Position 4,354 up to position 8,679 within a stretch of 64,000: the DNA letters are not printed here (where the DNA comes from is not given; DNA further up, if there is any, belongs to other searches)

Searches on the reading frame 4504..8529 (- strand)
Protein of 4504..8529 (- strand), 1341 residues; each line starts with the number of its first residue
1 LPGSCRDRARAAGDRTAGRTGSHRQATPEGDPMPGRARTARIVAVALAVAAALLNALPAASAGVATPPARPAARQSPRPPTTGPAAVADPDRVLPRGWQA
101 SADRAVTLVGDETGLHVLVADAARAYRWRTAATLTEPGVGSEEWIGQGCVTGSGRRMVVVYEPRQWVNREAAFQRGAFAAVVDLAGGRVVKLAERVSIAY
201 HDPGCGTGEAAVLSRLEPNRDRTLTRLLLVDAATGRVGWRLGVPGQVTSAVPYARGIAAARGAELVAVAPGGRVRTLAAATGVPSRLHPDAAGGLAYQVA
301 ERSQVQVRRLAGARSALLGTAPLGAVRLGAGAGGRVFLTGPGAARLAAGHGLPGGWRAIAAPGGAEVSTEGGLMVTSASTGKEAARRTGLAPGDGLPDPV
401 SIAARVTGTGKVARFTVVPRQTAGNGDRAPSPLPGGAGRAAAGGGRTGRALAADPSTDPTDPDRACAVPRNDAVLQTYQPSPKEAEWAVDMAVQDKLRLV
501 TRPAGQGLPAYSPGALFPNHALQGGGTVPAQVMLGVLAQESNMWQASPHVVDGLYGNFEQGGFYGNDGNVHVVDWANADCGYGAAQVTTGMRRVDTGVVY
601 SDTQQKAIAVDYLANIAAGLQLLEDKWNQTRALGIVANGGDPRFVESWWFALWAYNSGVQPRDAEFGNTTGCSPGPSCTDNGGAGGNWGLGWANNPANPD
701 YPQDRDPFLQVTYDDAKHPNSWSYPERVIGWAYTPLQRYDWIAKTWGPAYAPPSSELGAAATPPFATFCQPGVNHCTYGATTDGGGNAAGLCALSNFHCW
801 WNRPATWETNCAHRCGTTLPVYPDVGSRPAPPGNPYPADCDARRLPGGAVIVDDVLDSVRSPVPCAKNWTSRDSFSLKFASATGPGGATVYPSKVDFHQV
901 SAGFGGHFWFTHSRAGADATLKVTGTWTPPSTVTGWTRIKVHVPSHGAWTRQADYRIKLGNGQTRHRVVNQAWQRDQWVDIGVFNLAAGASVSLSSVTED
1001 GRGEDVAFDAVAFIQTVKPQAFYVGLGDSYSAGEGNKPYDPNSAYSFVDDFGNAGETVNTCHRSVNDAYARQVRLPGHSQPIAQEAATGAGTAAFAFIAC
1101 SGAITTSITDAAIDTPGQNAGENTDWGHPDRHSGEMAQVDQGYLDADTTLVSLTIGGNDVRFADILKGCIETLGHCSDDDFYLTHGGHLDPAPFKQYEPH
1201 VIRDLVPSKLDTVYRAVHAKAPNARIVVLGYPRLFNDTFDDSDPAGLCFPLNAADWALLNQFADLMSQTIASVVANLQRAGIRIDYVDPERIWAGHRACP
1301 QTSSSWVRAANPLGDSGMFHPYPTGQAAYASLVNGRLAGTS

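Call 34: search_protein_families(library=pfam, proteins=[window:4504-8529:-], max_evalue=1)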
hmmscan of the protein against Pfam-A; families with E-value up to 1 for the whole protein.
window:4504-8529:- (1341 aa): 4 families
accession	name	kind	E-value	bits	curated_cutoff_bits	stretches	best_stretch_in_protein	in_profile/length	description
PF25275.1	Golvesin_C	-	8.1e-11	42.6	31.6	1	919-1014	37-131/132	Golvesin C-terminal domain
PF13472.12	Lipase_GDSL_2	-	2.3e-05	25.4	32.9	1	1098-1327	39-177/178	GDSL-like Lipase/Acylhydrolase family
PF00657.28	Lipase_GDSL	-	0.0065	17.1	23.6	1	1024-1331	2-206/208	GDSL-like Lipase/Acylhydrolase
PF01464.25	SLT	-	0.085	12.9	21.3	1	613-662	66-101/117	Transglycosylase SLT domain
